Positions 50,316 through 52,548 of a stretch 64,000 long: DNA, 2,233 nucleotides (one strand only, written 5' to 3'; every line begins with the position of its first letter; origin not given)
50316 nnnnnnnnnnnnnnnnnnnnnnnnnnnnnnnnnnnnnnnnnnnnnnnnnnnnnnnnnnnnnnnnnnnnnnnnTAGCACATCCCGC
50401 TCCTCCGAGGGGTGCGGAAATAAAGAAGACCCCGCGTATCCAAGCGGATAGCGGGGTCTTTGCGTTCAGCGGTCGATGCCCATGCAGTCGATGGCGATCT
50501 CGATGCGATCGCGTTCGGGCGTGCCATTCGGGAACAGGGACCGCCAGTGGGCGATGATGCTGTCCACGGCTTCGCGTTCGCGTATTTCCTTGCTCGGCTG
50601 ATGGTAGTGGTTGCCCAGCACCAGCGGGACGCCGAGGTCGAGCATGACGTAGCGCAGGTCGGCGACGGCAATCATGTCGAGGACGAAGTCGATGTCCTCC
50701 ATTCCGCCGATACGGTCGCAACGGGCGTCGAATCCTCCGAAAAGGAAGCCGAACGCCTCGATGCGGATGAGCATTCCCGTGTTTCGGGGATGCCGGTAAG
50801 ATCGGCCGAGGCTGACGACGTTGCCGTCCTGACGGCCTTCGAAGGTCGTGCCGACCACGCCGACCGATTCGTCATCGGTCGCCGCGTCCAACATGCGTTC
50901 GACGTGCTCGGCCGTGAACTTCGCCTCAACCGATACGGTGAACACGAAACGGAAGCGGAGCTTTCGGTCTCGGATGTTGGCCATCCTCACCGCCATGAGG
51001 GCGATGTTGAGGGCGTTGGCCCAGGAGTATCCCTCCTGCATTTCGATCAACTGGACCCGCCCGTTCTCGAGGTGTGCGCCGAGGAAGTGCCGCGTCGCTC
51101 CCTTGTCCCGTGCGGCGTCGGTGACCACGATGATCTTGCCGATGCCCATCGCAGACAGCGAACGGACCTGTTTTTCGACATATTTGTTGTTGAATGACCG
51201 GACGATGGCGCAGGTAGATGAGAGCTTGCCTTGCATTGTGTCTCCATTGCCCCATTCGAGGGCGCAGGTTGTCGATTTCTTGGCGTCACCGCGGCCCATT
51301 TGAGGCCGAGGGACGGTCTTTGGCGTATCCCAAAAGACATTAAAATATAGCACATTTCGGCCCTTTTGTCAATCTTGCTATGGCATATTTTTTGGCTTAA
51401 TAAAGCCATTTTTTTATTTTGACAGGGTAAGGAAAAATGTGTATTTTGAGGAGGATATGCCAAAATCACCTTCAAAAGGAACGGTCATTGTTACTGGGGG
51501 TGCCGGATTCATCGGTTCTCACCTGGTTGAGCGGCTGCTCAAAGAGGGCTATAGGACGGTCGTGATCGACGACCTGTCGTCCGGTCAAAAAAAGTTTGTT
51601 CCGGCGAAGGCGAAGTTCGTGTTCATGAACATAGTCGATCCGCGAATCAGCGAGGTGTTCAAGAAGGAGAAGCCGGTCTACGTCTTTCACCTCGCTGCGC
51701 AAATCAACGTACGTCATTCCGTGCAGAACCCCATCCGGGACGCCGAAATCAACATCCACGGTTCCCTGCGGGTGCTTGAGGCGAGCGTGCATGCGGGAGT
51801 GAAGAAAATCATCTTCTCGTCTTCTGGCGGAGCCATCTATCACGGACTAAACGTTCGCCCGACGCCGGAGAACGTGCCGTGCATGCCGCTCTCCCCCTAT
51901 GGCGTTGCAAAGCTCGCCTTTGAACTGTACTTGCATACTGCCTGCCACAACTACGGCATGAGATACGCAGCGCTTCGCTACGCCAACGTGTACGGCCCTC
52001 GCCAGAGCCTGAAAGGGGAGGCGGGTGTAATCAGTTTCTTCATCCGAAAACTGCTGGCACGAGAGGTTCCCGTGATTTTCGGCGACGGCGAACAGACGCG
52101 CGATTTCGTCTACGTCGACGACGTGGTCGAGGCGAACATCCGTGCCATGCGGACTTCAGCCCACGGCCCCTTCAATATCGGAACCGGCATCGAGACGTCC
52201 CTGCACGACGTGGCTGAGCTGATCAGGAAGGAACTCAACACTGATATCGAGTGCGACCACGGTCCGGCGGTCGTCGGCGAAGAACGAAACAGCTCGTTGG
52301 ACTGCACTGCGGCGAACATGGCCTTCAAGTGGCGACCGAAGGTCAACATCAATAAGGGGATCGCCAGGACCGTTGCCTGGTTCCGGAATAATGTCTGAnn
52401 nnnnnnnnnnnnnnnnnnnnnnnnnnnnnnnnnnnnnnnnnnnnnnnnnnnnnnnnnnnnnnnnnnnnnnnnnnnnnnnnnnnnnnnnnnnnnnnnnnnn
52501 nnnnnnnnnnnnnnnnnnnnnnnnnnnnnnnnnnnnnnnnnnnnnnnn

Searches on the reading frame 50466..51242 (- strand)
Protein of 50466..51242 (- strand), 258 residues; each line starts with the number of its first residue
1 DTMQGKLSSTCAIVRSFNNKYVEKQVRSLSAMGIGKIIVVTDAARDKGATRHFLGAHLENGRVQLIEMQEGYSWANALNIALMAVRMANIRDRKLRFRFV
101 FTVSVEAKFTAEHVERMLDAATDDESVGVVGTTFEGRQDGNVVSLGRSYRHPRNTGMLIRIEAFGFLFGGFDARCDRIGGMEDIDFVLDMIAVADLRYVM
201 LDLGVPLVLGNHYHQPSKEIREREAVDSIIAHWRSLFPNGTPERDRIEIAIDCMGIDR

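Call 14: search_protein_families(library=pfam, proteins=[window:50466-51242:-], max_evalue=0.01)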
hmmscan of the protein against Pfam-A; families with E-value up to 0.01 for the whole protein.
window:50466-51242:- (258 aa): 1 family
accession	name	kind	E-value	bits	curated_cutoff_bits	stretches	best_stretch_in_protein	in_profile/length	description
PF00535.33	Glycos_transf_2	-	0.0012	19.2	23.3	1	14-148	4-130/168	Glycosyl transferase family 2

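Call 48: find_homologous_proteins(query=window:50466-51242:-)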
Query window:50466-51242:- (258 aa): 59 proteins with E <= 0.001 among 677 candidates.
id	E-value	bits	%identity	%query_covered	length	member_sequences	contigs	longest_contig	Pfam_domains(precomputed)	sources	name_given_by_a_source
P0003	8.0e-168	574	100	100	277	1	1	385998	-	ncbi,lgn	-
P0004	8.1e-119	414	74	98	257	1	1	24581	-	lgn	-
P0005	1.5e-118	413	73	99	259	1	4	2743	-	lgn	-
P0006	1.1e-114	400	71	99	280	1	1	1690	-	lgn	-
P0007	6.9e-111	388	70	99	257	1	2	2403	-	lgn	-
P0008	4.8e-110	385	68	99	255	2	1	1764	-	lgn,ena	-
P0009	6.4e-105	368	66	98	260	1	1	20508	-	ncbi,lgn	-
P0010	2.7e-104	366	68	99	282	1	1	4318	-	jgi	jgi:hypothetical protein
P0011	1.2e-102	361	63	99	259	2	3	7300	-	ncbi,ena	-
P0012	1.6e-96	341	61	98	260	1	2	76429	-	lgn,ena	-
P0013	2.4e-96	340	60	99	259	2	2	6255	-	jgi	-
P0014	3.2e-95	336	58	99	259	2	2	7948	-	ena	-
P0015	3.0e-94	333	62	95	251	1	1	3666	-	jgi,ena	-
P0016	2.8e-91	324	59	99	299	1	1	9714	-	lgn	-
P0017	5.0e-90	319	59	98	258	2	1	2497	-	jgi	jgi:hypothetical protein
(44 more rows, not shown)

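Call 49: find_encoding_contigs(protein=P0004, flank=3000, max_places=2)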
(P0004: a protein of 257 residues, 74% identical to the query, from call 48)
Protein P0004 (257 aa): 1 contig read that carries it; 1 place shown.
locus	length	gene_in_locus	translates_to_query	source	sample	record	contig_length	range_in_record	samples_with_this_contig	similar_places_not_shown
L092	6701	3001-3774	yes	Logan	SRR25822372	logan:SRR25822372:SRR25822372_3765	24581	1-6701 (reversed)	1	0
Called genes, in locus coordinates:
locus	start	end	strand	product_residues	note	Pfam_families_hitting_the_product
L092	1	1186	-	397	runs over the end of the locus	PF07291:MauE (weak)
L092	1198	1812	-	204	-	PF01300:Sua5_yciO_yrdC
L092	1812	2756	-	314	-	PF00106:adh_short (faint), PF01370:Epimerase, PF02719:Polysacc_synt_2, PF04321:RmlD_sub_bind, PF05368:NmrA (faint), PF01073:3Beta_HSD, PF13460:NAD_binding_10 (weak), PF16363:GDP_Man_Dehyd, +1 more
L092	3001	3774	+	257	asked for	-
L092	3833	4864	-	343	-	PF03462:PCRF, PF00472:RF-1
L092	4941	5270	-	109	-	PF09685:MamF_MmsF (weak)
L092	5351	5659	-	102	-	-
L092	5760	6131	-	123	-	-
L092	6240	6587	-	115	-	-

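Call 50: find_encoding_contigs(protein=P0009, flank=3000, max_places=2)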
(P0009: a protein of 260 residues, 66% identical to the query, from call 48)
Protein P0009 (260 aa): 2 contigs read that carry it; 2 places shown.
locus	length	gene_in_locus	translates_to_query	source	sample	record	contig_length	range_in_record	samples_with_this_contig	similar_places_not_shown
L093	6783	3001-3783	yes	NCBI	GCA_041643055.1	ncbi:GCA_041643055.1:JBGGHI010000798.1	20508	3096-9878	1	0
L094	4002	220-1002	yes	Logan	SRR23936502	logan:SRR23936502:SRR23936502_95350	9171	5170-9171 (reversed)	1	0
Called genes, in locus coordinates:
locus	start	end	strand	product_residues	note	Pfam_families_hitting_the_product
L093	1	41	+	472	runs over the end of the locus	PF13727:CoA_binding_3 (weak), PF02397:Bac_transf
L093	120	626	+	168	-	-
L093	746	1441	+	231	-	-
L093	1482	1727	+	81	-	-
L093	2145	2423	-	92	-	PF15738:YafQ_toxin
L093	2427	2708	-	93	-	PF04221:RelB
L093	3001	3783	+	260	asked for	-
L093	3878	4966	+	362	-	PF13439:Glyco_transf_4, PF00534:Glycos_transf_1, PF13692:Glyco_trans_1_4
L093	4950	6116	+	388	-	PF13439:Glyco_transf_4, PF13524:Glyco_trans_1_2 (faint), PF20706:GT4-conflict, PF00534:Glycos_transf_1, PF13692:Glyco_trans_1_4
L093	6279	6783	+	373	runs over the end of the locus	PF13439:Glyco_transf_4, PF20706:GT4-conflict, PF00534:Glycos_transf_1, PF13692:Glyco_trans_1_4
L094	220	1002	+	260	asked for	-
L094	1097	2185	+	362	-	PF13439:Glyco_transf_4, PF00534:Glycos_transf_1, PF13692:Glyco_trans_1_4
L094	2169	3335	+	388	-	PF13439:Glyco_transf_4, PF13524:Glyco_trans_1_2 (faint), PF20706:GT4-conflict, PF00534:Glycos_transf_1, PF13692:Glyco_trans_1_4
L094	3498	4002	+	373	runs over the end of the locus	PF13439:Glyco_transf_4, PF20706:GT4-conflict, PF00534:Glycos_transf_1, PF13692:Glyco_trans_1_4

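Call 51: find_encoding_contigs(protein=P0012, flank=3000, max_places=2)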
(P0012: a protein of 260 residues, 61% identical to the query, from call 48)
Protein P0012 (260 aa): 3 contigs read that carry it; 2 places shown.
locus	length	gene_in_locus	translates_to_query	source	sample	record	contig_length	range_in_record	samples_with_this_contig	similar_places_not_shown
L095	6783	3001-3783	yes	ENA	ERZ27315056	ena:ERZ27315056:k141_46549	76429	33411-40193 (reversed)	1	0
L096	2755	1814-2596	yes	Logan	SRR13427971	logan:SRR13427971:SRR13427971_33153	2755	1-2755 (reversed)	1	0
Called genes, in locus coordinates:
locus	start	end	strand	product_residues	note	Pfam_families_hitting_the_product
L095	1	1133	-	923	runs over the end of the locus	PF12836:HHH_3, PF00633:HHH (weak), PF03934:T2SSK (weak), PF00932:LTD, PF18911:PKD_4, PF00801:PKD, PF00932:LTD, PF01336:tRNA_anti-codon (faint)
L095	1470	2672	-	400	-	-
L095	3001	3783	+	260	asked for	-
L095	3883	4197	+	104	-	PF09685:MamF_MmsF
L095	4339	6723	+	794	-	PF01326:PPDK_N, PF00391:PEP-utilizers, PF02896:PEP-utilizers_C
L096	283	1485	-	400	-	-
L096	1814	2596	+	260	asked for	-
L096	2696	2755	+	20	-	?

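Call 52: find_encoding_contigs(protein=P0005, flank=3000, max_places=2)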
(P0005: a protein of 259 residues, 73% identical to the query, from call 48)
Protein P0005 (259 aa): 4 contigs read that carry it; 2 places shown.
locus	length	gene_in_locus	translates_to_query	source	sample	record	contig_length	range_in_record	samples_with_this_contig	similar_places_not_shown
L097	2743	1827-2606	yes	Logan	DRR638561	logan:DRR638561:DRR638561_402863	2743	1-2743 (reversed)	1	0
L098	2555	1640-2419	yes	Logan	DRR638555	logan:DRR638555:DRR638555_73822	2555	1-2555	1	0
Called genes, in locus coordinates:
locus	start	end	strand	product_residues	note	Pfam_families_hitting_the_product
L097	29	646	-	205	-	PF01300:Sua5_yciO_yrdC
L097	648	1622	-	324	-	PF01370:Epimerase, PF02719:Polysacc_synt_2, PF04321:RmlD_sub_bind, PF01073:3Beta_HSD, PF07993:NAD_binding_4 (faint), PF16363:GDP_Man_Dehyd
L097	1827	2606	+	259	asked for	-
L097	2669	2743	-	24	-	?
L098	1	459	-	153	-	?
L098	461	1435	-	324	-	PF01370:Epimerase, PF02719:Polysacc_synt_2, PF04321:RmlD_sub_bind, PF01073:3Beta_HSD, PF07993:NAD_binding_4 (faint), PF16363:GDP_Man_Dehyd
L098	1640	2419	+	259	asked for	-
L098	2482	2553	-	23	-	?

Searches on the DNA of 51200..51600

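Call 46: search_rna_families(source=window, start=51200, end=51600, threshold=evalue, max_evalue=10)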
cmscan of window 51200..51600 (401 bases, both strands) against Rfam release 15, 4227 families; matches with E-value up to 10: 3.
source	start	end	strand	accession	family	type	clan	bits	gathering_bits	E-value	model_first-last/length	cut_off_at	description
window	51420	51493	-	RF02281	TtnuCD4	Gene; snRNA; snoRNA; CD-box;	-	17.3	60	1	1-60/60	no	Tetrahymena snoRNA TtnuCD4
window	51224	51271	-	RF04314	opuB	Cis-reg;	-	14.1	75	3.4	1-137/137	no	opuB ncRNA motif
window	51369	51412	-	RF00032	Histone3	Cis-reg;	-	12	34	4.8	1-46/46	no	Histone 3' UTR stem-loop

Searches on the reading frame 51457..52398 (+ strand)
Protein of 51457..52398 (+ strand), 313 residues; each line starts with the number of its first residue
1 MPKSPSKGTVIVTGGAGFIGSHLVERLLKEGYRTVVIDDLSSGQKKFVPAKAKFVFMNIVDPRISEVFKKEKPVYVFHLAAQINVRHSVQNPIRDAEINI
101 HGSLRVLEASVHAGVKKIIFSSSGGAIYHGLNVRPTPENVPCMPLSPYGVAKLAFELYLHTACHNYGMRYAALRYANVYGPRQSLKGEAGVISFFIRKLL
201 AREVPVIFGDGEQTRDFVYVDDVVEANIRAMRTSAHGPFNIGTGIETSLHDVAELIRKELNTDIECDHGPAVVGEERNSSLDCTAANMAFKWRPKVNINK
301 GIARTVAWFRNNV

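Call 13: find_encoding_contigs(protein=window:51457-52398:+, flank=10000, max_places=10)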
Protein window:51457-52398:+ (313 aa): no gene with exactly this product is on record in the collection.

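Call 14: search_protein_families(library=pfam, proteins=[window:51457-52398:+], max_evalue=0.01)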
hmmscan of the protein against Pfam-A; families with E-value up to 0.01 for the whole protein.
window:51457-52398:+ (313 aa): 10 families
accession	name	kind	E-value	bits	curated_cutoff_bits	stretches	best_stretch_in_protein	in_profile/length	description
PF01370.27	Epimerase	-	2e-62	211.2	20.9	1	10-242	1-240/240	NAD dependent epimerase/dehydratase family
PF16363.11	GDP_Man_Dehyd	-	2.5e-50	172.2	27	1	11-304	1-331/332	GDP-mannose 4,6 dehydratase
PF01073.25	3Beta_HSD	-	1.4e-21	77.2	22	1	11-232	1-230/280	3-beta hydroxysteroid dehydrogenase/isomerase family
PF02719.21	Polysacc_synt_2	-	2.2e-18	66.9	20.2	1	10-255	1-242/293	Polysaccharide biosynthesis protein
PF04321.23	RmlD_sub_bind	-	2.5e-16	60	27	1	9-294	2-271/287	RmlD substrate binding domain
PF07993.18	NAD_binding_4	-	2e-09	37.4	20.1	2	75-226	91-257/258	Male sterility protein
PF05368.20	NmrA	-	5.6e-06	26.6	27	1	7-124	2-108/298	NmrA-like family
PF13460.12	NAD_binding_10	-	4e-05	24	27.2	1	14-160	1-132/184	NAD(P)H-binding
PF00106.31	adh_short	-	0.0013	18.7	26.6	1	9-44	2-37/195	short chain dehydrogenase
PF08659.16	KR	-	0.0028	18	22.6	1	8-37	1-30/180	KR domain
